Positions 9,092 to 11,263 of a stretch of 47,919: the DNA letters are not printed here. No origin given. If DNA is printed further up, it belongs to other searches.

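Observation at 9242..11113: WbdD-like methyltransferase / kinase-like / coiled-coil protein: candidate chain terminator and molecular ruler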

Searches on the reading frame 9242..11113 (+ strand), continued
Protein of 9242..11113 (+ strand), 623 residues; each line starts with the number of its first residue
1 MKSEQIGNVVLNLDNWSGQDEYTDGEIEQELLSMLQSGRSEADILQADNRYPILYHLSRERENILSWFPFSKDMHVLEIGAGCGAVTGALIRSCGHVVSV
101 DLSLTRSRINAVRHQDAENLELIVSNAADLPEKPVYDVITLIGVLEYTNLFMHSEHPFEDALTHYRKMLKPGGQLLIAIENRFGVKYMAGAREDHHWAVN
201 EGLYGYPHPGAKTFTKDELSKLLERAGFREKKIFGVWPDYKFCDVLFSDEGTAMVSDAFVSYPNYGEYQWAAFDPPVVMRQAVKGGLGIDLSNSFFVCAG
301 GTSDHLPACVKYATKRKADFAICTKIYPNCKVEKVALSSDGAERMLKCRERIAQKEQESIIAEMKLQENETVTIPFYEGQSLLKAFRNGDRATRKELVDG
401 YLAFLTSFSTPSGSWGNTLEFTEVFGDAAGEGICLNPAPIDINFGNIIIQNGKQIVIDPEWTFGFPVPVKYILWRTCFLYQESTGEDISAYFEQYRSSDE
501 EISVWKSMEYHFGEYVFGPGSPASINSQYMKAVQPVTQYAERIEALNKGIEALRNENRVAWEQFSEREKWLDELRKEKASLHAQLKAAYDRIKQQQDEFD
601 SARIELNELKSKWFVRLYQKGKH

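Call 23: fold_search(model_id=the predicted structure, library=pdb)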
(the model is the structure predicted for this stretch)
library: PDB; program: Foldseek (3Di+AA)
matches with E <= 10: 1928; with E <= 0.001: 1207
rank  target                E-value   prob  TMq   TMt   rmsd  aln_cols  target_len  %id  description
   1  4mwz_B                3.3e-10  1.00  0.26  0.55  10.3       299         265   14  Crystal structure of N-methyl transferase from Plasmodium vivax complexed with S-adenosyl methionine, phosphate and am (released 2014-10-01)
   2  4iv0_A                3.3e-10  1.00  0.25  0.53  10.9       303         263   16  Crystal structure of N-methyl transferase from Plasmodium vivax complexed with S-adenosyl methionine and phosphate (released 2014-02-19)
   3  4iv0_B                3.9e-10  1.00  0.25  0.55  10.2       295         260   16  Crystal structure of N-methyl transferase from Plasmodium vivax complexed with S-adenosyl methionine and phosphate (released 2014-02-19)
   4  2p7i_A                4.4e-10  1.00  0.25  0.62   7.8       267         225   20  CRYSTAL STRUCTURE OF a SAM dependent methyl-transferase type 12 family protein (ECA1738) FROM PECTOBACTERIUM ATROSEPTI (released 2007-04-03)
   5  4mwz_A                5.0e-10  1.00  0.25  0.56   8.5       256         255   16  Crystal structure of N-methyl transferase from Plasmodium vivax complexed with S-adenosyl methionine, phosphate and am (released 2014-10-01)
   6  4iv8_A                1.0e-09  1.00  0.26  0.60  10.1       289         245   14  Crystal structure of N-methyl transferase from Plasmodium knowlesi complexed with S-adenosyl methionine (released 2014-02-19)
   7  3mgg_A                1.3e-09  1.00  0.25  0.57   9.1       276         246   19  Crystal Structure of Methyl Transferase from Methanosarcina mazei (released 2010-04-21)
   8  9sm1_E                1.3e-09  1.00  0.23  0.45  11.1       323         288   15  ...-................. from Pseudomonas chlororaphis in complex with SAH and FPP (released 2025-12-31)
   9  2p7h_B                1.5e-09  1.00  0.26  0.64   7.8       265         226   20  Crystal structure of a sam dependent methyl-transferase type 12 family protein (eca1738) from pectobacterium atrosepti (released 2007-04-03)
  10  3mgg_B                1.5e-09  1.00  0.25  0.56   9.4       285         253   19  Crystal Structure of Methyl Transferase from Methanosarcina mazei (released 2010-04-21)
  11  3l8d                  1.7e-09  1.00  0.25  0.70   5.8       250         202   21  Crystal structure of methyltransferase from Bacillus Thuringiensis (released 2010-01-12)
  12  9sm1_F                2.0e-09  1.00  0.22  0.46   8.9       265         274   18  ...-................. from Pseudomonas chlororaphis in complex with SAH and FPP (released 2025-12-31)
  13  9sm1_C                2.0e-09  1.00  0.24  0.45  10.4       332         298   16  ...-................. from Pseudomonas chlororaphis in complex with SAH and FPP (released 2025-12-31)
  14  5jdz_B                2.5e-09  1.00  0.26  0.67   5.9       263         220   12  Crystal structure of Burkholderia glumae ToxA with bound S-adenosylhomocysteine (SAH) (released 2016-05-04)
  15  5wp5_A                2.8e-09  1.00  0.26  0.34  11.3       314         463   12  Arabidopsis thaliana phosphoethanolamine N-methyltransferase 2 (AtPMT2) in complex with SAH (released 2017-11-15)
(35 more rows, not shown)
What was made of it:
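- Tried and rejected: Foldseek with the full-length model was swamped by methyltransferases (call 23).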

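Call 26: find_related_loci(query=A1, collection=genome_contigs, flank=10000)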
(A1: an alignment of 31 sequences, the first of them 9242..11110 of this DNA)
Query A1 (623 aa) in genome_contigs; peptide patterns used: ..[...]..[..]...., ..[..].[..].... (x = any residue, [..] = any of these).
600 stretches matched a pattern (row limit reached: there are more); 571 encode a relative of the query (tblastn E <= 1e-3); the best 80 are kept; 80 distinct loci.
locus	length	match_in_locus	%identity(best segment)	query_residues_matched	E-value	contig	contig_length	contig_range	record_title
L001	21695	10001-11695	36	3-549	7e-97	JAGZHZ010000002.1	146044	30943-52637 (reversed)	MAG: Clostridiales bacterium isolate L3_130_000G1_dasL3_130_000G1_metabat.metabat.2 L3_130_000G1_scaffold_105, whole gen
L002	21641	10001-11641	35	4-531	2e-94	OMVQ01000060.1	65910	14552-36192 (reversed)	uncultured Clostridiales bacterium isolate RUG015 genome assembly, contig: k87_30102362, whole genome shotgun sequence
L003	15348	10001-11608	34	4-518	5e-93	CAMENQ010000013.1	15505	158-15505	MAG: uncultured Roseburia sp. isolate SRR11489750_bin.13_metaWRAP_v1.3_MAG genome assembly, contig: ERZ11466814.3111, wh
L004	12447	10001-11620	36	3-518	1e-91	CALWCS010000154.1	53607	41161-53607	MAG: uncultured Lachnospiraceae bacterium isolate E0_FAY__bin155 genome assembly, contig: E0_FAY__k127_1944478, whole ge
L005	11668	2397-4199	34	11-596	5e-91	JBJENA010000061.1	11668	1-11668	MAG: Wujia sp. isolate PUUB23_bin.046 NODE_3785_length_11668_cov_8.187290, whole genome shotgun sequence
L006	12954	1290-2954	36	4-516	7e-91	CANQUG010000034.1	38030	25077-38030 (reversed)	MAG: uncultured Lachnospiraceae bacterium isolate Lapin-023__bin55 genome assembly, contig: Lapin-023__NODE_1497_length_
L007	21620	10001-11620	36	3-518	1e-89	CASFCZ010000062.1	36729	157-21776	uncultured Eubacteriales bacterium isolate CO.O54.metabat-bins.192 genome assembly, contig: CO.O54.metabat-bins.192.fa_k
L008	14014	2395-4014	35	1-518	9e-88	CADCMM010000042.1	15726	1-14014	MAG: uncultured Lachnospiraceae bacterium isolate RUG14788 genome assembly, contig: RUG14788_asm_42, whole genome shotgu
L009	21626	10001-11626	36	4-522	8e-88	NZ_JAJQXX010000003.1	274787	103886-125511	Blautia sp. XA-2221 Contig_3_chromosome, whole genome shotgun sequence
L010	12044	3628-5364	35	2-530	2e-87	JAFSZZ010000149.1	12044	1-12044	MAG: Lachnospiraceae bacterium isolate RGIG3628 Goat_Rumen.Co__c2054698, whole genome shotgun sequence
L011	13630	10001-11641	35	4-529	2e-87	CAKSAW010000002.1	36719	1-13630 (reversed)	MAG: uncultured Blautia sp. isolate REFINED_METABAT215_TOP10_CONTIGS_1500_ASSEMBLY_K77_MERGED__Hadza_MoBio_hadza-A-D_D_1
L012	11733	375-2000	36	4-522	5e-87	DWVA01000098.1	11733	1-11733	MAG TPA_asm: Candidatus Blautia intestinipullorum isolate ChiW16-4312 ChiW16__C34312_L11733_SAMN06858640, whole genome s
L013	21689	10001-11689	33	1-531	3e-87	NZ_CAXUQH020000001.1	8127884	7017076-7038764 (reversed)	Paenibacillus sp. LjRoot153 LJR153c1, whole genome shotgun sequence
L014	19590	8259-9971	34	7-556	2e-86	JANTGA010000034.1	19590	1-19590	MAG: Sulfurovum sp. isolate bin10034 c_000000002497, whole genome shotgun sequence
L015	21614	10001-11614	36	4-517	8e-86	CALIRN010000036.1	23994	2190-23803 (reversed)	MAG TPA_asm: uncultured Eubacteriaceae bacterium isolate SRR2857969_bin.167_CONCOCT_v1.1_MAG genome assembly, contig: ER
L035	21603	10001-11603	46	4-518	2e-86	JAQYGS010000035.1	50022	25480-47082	MAG: Clostridia bacterium isolate SUG1929 k141_232241, whole genome shotgun sequence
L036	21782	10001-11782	40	5-596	6e-139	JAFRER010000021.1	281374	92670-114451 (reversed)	MAG: Oscillospiraceae bacterium isolate RGIG2401 Goat_Ileum-4__c226324, whole genome shotgun sequence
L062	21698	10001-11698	34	4-538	1e-75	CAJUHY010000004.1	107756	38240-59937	MAG TPA_asm: uncultured Lachnospiraceae bacterium isolate MGBC140115 genome assembly, contig: MGBC140115.4, whole genome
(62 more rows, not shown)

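Call 56: search_protein_families(library=pfam, proteins=[L009:8742-9995:+, L009:9995-12175:+, L009:12259-14673:+, L009:14683-17136:+, L036:7810-8862:+, L036:8867-9982:+, L036:11924-13696:+, L036:13893-14891:+, L036:14906-15643:+, L036:15610-16815:+], max_evalue=0.0001)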
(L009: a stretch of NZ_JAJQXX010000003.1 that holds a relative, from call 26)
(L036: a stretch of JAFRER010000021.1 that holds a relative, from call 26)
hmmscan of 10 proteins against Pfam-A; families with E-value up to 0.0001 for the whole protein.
L009:8742-9995:+ (418 aa): 3 families
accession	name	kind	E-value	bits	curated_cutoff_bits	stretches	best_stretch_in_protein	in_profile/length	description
PF14524.12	Wzt_C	-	1.4e-44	152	30.4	1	270-406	3-143/143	Wzt C-terminal domain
PF00005.33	ABC_tran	-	2.7e-24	86.7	25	1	41-173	1-136/137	ABC transporter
PF13555.12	AAA_29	-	8.1e-05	22.7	27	0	44-79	15-50/61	P-loop containing region of AAA domain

L009:9995-12175:+ (727 aa): 6 families
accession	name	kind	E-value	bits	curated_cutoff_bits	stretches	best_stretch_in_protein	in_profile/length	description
PF08242.18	Methyltransf_12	-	2.1e-10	41.7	30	1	78-177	1-97/98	Methyltransferase domain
PF13489.12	Methyltransf_23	-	2.3e-10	40.9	27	1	72-231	21-158/164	Methyltransferase domain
PF08241.18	Methyltransf_11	-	8.5e-09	36.4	21.2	1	78-180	1-95/95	Methyltransferase domain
PF13649.12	Methyltransf_25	-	1.4e-08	35.8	27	1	77-176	1-97/97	Methyltransferase domain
PF13847.12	Methyltransf_31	-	1.3e-05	25.3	27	1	74-231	4-145/145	Methyltransferase domain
PF00398.26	RrnaAD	-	1.3e-05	24.9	24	1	63-134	20-91/263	Ribosomal RNA adenine dimethylase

L009:12259-14673:+ (805 aa): 6 families
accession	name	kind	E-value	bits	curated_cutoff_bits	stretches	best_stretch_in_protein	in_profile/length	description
PF00535.33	Glycos_transf_2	-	3.1e-43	148.1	23.3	2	278-419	1-141/168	Glycosyl transferase family 2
PF10111.15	Glyco_tranf_2_2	-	1.2e-19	71.3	27.3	2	278-472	1-216/276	Glycosyltransferase like family 2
PF13641.12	Glyco_tranf_2_3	-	2.9e-19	70.5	27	2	530-754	1-216/230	Glycosyltransferase like family 2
PF13506.12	Glyco_transf_21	-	5.4e-08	32.9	21.7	0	607-768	24-173/174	Glycosyl transferase family 21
PF13632.12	Glyco_trans_2_3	-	6.1e-08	33.1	27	0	360-469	2-119/198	Glycosyl transferase family group 2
PF13712.12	Glyco_tranf_2_5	-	2.9e-06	27.6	27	1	565-759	5-198/210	Glycosyltransferase like family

L009:14683-17136:+ (818 aa): 4 families
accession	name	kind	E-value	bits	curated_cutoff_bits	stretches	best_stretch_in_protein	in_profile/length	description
PF00535.33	Glycos_transf_2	-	1.2e-45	155.9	23.3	2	287-396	1-108/168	Glycosyl transferase family 2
PF13641.12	Glyco_tranf_2_3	-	4.1e-18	66.7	27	2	545-767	3-216/230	Glycosyltransferase like family 2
PF10111.15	Glyco_tranf_2_2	-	1.9e-15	57.6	27.3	1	287-472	1-204/276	Glycosyltransferase like family 2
PF13632.12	Glyco_trans_2_3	-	2.4e-06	27.9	27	1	628-771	1-130/198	Glycosyl transferase family group 2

L036:7810-8862:+ (351 aa): 3 families
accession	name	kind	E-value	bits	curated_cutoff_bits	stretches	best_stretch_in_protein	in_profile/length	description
PF00535.33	Glycos_transf_2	-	6.9e-30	104.6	23.3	1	49-173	1-126/168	Glycosyl transferase family 2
PF10111.15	Glyco_tranf_2_2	-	3.9e-14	53.2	27.3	1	50-231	2-209/276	Glycosyltransferase like family 2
PF13641.12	Glyco_tranf_2_3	-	2.5e-12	47.8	27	1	46-162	1-123/230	Glycosyltransferase like family 2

L036:8867-9982:+ (372 aa): 0 families

L036:11924-13696:+ (591 aa): 0 families

L036:13893-14891:+ (333 aa): 1 family
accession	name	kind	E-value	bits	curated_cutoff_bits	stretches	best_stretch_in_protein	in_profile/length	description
PF01061.29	ABC2_membrane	-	3.5e-20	72.9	26.9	1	90-290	3-207/211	ABC-2 type transporter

L036:14906-15643:+ (246 aa): 1 family
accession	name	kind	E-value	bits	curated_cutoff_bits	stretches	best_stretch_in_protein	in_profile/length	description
PF00005.33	ABC_tran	-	6.3e-20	72.6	25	1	47-175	4-135/137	ABC transporter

L036:15610-16815:+ (402 aa): 2 families
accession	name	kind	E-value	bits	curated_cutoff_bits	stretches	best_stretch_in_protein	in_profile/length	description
PF13692.12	Glyco_trans_1_4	-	3.2e-09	37.6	27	1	177-316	3-142/142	Glycosyl transferases group 1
PF00534.26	Glycos_transf_1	-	1.9e-07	31.3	26.4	1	269-326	110-168/172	Glycosyl transferases group 1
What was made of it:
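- In Blautia (L009), Wzt carries Pfam Wzt_C (E=1.4e-44), and double-GT2 polymerases follow the terminator (call 56).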

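Call 62: find_encoding_contigs(protein=window:9242-11113:+, flank=10000, max_places=6)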
Protein window:9242-11113:+ (623 aa): no gene with exactly this product is on record in the collection.
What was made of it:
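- Tried and rejected: An exact-sequence look-up of the window protein found nothing (call 62).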

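Call 63: find_encoding_contigs(protein=P0002, flank=10000, max_places=4)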
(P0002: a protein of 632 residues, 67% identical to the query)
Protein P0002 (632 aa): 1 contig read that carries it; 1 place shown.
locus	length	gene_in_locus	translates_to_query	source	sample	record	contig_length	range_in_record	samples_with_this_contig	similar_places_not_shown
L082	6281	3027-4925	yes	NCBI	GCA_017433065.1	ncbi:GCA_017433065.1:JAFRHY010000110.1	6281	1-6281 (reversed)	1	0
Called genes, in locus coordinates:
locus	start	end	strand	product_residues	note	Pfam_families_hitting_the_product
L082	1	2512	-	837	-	?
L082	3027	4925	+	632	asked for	PF13489:Methyltransf_23, PF01135:PCMT (faint), PF08241:Methyltransf_11 (weak), PF08242:Methyltransf_12, PF13649:Methyltransf_25 (weak), PF13847:Methyltransf_31 (weak)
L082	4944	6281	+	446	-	PF03062:MBOAT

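Call 64: find_encoding_contigs(protein=P0001, flank=10000, max_places=4)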
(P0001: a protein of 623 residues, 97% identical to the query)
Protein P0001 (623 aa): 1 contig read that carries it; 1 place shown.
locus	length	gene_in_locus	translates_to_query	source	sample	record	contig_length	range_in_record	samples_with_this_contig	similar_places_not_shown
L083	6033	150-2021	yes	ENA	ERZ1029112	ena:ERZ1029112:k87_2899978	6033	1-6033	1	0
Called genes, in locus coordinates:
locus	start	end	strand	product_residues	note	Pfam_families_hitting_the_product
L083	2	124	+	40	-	?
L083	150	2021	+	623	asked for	PF13489:Methyltransf_23, PF01135:PCMT (faint), PF08241:Methyltransf_11, PF08242:Methyltransf_12, PF13649:Methyltransf_25, PF13847:Methyltransf_31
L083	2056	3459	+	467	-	PF03062:MBOAT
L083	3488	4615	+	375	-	PF16822:ALGX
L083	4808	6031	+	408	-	?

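Call 74: find_encoding_contigs(protein=P0008, flank=10000, max_places=3)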
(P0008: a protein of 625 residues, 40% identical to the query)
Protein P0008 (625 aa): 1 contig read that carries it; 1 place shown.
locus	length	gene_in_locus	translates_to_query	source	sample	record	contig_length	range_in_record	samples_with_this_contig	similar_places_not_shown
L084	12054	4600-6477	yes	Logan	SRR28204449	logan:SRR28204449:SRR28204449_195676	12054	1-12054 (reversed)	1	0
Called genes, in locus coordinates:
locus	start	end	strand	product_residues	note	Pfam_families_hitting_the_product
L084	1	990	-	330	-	?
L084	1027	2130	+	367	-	PF16822:ALGX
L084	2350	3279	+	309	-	PF00535:Glycos_transf_2, PF10111:Glyco_tranf_2_2, PF13641:Glyco_tranf_2_3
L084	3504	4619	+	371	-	-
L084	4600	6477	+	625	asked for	PF13489:Methyltransf_23 (weak), PF08241:Methyltransf_11 (weak), PF08242:Methyltransf_12, PF13649:Methyltransf_25 (faint)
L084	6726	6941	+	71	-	-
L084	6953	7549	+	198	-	PF00132:Hexapep (faint)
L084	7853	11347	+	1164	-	PF02368:Big_2, PF21764:Invasin_D4 (faint), PF22963:Ig_NUP210_3rd (faint), PF20578:aBig_2 (faint), PF21461:HL_N-beta (faint), PF02368:Big_2, PF26918:Ig_Eae (weak), PF02368:Big_2, +4 more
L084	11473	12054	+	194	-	?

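Call 75: find_encoding_contigs(protein=P0006, flank=10000, max_places=3)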
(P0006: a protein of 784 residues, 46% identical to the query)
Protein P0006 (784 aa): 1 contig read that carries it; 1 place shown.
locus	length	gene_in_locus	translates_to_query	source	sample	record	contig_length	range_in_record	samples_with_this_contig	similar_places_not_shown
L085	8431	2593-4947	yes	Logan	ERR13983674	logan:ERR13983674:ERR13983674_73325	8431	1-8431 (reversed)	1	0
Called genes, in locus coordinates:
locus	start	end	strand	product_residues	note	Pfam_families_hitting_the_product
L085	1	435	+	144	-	?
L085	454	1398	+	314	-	PF00535:Glycos_transf_2, PF10111:Glyco_tranf_2_2, PF13641:Glyco_tranf_2_3, PF13632:Glyco_trans_2_3 (faint)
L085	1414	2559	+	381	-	-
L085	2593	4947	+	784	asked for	PF13489:Methyltransf_23, PF13847:Methyltransf_31 (weak), PF08241:Methyltransf_11, PF08242:Methyltransf_12, PF13649:Methyltransf_25, PF14775:NYD-SP28_assoc (faint)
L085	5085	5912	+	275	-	PF03062:MBOAT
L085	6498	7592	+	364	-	PF14286:DHHW (faint), PF16822:ALGX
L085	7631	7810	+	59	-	-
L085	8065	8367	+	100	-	PF04321:RmlD_sub_bind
